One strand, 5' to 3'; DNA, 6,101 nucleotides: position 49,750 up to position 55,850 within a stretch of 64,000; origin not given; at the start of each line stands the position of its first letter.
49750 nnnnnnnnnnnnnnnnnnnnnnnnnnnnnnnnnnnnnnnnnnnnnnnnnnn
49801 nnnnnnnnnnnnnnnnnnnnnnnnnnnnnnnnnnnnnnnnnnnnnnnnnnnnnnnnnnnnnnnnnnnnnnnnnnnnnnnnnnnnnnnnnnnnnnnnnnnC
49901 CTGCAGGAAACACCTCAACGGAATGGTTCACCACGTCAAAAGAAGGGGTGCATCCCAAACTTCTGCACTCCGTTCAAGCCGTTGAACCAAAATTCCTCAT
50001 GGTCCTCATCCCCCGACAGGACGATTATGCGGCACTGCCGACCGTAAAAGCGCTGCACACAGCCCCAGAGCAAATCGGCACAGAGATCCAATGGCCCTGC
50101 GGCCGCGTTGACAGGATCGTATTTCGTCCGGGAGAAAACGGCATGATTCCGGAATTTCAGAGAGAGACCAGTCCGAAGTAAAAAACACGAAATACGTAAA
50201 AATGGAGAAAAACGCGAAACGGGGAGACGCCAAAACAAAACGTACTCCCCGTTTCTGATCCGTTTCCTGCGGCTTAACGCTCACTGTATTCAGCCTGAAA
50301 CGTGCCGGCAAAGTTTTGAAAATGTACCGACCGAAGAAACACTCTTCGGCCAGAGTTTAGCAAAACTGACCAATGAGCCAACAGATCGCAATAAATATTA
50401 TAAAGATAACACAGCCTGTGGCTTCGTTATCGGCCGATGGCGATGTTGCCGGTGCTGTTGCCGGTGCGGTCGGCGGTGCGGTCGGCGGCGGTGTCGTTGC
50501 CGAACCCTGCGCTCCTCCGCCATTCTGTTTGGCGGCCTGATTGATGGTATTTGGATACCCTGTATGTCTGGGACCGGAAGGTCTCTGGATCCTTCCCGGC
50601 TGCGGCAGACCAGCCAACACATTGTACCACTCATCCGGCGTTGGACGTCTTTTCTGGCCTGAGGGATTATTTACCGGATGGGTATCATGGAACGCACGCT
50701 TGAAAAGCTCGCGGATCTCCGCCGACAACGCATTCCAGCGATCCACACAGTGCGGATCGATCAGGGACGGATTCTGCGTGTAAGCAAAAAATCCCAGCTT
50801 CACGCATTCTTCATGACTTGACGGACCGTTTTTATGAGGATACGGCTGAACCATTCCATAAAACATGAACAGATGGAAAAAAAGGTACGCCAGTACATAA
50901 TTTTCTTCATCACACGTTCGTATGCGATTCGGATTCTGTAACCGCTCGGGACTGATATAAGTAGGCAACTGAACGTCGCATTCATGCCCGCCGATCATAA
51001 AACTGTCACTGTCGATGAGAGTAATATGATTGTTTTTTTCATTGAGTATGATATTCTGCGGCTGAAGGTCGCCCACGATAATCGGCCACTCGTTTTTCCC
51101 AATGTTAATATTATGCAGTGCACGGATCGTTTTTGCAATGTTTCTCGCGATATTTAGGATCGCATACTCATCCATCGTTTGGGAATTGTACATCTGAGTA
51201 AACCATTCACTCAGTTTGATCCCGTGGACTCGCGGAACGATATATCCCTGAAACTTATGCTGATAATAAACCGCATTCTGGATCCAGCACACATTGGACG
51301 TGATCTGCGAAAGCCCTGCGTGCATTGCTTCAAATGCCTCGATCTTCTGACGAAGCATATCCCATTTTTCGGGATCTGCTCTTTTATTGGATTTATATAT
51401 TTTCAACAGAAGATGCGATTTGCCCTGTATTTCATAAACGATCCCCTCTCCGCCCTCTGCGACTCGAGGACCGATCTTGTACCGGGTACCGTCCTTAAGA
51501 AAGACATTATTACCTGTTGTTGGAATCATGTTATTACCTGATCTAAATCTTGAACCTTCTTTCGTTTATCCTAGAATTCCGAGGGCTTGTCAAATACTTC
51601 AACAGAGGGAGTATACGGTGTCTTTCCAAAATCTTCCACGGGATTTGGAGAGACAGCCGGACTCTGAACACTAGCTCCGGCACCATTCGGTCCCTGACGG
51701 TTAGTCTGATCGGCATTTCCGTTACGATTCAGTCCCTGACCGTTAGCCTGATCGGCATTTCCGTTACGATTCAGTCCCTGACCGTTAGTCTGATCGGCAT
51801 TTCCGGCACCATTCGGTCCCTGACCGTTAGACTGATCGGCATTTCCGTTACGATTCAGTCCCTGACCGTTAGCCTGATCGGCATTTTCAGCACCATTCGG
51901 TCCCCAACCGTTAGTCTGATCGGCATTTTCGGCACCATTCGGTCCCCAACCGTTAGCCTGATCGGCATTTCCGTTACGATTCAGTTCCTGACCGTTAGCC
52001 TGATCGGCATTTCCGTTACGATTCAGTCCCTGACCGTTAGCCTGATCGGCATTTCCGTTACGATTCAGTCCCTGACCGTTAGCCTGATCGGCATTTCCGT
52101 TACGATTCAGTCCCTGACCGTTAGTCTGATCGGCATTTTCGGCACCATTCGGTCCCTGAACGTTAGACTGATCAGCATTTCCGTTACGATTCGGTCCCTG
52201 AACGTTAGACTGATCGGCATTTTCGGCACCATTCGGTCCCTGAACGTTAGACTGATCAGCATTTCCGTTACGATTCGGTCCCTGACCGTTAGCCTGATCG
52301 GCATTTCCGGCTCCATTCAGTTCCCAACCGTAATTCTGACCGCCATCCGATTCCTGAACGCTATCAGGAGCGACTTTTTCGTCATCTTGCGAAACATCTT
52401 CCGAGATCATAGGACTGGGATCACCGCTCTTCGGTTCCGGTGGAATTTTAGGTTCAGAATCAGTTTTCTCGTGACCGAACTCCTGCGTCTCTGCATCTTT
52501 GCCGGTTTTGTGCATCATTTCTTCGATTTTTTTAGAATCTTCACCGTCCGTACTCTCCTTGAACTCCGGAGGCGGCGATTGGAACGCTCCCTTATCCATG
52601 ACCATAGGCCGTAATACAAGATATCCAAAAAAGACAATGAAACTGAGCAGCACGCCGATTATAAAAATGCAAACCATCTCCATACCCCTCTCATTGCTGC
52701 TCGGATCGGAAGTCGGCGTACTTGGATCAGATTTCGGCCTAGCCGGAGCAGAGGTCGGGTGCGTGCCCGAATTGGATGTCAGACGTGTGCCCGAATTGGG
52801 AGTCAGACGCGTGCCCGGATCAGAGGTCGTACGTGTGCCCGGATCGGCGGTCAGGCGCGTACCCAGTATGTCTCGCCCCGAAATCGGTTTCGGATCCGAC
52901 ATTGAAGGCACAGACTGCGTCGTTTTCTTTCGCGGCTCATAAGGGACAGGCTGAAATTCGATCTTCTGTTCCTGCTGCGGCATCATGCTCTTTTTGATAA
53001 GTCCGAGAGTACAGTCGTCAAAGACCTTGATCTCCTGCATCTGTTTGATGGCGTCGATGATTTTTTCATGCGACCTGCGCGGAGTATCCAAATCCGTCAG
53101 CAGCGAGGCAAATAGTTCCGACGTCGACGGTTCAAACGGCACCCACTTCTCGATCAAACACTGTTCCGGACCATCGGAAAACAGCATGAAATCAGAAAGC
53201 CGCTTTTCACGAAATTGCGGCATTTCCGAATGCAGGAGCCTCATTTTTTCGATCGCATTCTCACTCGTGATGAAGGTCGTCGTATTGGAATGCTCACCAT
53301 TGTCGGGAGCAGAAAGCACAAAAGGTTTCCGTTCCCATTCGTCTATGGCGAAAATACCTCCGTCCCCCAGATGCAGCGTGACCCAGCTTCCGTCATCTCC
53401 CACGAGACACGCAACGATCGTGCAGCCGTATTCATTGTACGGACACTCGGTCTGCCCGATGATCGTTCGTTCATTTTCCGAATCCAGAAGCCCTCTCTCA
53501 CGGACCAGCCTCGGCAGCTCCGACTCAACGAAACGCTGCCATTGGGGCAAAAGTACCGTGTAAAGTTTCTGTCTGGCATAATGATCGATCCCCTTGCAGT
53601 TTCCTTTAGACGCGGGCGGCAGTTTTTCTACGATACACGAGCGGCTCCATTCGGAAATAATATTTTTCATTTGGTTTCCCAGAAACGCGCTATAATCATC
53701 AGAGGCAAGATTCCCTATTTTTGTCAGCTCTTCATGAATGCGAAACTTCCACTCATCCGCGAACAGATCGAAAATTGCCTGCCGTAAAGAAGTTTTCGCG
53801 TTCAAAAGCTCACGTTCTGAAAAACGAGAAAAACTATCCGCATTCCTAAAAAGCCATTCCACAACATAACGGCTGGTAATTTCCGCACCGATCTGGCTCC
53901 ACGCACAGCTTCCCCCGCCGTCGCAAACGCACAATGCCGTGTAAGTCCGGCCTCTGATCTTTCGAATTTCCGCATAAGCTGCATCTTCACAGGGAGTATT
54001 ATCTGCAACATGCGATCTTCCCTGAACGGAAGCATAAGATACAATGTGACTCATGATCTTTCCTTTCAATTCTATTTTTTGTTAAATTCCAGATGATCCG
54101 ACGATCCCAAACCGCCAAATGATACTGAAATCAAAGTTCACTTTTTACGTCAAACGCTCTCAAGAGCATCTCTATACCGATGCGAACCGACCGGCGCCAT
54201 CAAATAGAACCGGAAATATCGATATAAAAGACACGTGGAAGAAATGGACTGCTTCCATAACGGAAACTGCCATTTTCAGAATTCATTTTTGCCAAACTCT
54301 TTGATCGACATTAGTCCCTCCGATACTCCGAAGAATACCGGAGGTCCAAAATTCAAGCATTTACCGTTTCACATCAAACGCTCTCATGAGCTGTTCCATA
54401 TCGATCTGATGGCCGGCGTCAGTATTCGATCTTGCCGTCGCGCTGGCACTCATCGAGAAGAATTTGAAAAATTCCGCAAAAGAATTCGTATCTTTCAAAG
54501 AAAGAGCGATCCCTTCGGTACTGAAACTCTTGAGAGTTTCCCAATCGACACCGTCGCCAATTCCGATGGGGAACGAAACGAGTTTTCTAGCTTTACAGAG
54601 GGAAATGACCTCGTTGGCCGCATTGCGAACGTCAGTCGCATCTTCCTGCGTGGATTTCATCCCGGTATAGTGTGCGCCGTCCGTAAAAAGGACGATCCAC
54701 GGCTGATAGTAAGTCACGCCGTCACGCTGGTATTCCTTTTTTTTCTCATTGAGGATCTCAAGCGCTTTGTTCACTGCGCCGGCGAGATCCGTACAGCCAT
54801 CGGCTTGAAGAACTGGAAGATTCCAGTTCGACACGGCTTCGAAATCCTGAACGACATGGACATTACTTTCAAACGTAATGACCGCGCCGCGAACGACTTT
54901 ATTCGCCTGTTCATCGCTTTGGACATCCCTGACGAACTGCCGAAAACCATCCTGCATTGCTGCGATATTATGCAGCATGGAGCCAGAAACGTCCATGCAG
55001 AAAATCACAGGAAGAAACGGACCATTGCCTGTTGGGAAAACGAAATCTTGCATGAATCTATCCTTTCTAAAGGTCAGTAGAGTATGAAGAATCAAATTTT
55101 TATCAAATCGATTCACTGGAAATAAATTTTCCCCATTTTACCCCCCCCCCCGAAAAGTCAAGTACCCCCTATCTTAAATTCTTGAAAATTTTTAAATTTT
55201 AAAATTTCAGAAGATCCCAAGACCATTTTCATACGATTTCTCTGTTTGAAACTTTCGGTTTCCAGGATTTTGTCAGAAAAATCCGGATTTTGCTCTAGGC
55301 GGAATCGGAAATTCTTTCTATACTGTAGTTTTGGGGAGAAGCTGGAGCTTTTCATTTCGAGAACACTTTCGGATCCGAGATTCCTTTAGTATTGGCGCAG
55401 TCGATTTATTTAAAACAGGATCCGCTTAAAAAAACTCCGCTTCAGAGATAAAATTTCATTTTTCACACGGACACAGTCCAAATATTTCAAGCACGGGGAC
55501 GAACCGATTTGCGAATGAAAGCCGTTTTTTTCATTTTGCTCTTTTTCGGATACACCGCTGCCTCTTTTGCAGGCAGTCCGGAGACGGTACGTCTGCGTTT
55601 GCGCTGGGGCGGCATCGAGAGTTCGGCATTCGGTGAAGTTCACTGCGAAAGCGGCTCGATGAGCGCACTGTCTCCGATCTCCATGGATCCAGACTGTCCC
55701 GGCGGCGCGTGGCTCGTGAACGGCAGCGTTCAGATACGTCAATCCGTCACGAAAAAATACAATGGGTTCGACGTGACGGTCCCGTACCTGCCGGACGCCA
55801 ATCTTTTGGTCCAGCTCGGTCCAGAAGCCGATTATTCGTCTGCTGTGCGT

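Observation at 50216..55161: TerY-P-type triad (vWA + PP2C phosphatase + Ser/Thr kinase) in a membrane-tethered, repeat-bearing variant: candidate accessory or defence island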

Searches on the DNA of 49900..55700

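Call 77: search_rna_families(source=window, start=49900, end=55700, threshold=evalue, max_evalue=1)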
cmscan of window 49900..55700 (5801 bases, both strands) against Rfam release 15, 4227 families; matches with E-value up to 1: 1.
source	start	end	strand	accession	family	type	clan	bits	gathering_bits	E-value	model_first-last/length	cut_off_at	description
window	54262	54319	-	RF00311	snoZ188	Gene; snRNA; snoRNA; CD-box;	-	22.2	50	0.51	1-123/123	no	Small nucleolar RNA Z188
